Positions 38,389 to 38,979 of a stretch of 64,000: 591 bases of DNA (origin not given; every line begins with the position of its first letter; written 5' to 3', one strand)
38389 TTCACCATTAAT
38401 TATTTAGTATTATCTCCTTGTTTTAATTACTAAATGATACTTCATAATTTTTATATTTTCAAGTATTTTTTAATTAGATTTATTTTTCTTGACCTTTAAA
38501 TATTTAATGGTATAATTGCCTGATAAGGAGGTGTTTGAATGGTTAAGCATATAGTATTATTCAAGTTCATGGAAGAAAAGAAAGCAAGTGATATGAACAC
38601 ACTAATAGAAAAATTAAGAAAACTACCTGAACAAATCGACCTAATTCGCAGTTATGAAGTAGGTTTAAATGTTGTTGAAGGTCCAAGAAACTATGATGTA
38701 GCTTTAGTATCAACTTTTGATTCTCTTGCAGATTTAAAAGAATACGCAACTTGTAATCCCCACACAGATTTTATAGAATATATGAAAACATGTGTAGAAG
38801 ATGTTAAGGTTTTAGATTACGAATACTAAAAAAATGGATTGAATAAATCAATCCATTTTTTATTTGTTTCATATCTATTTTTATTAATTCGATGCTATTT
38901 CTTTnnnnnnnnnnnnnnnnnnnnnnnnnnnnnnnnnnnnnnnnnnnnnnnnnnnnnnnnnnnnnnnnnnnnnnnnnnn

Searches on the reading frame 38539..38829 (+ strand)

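Call 7: search_protein_families(library=ncbifam, proteins=[window:38539-38829:+], max_evalue=0.01)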
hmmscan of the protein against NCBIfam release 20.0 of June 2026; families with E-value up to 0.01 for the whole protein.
window:38539-38829:+ (96 aa): 0 families

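Call 8: search_protein_families(library=pfam, proteins=[window:38539-38829:+], max_evalue=0.01)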
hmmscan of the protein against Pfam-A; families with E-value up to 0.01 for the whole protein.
window:38539-38829:+ (96 aa): 1 family
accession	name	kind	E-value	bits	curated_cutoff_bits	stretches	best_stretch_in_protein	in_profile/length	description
PF07876.18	Dabb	-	3.8e-24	85.6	25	1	2-95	1-95/96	Stress responsive A/B Barrel Domain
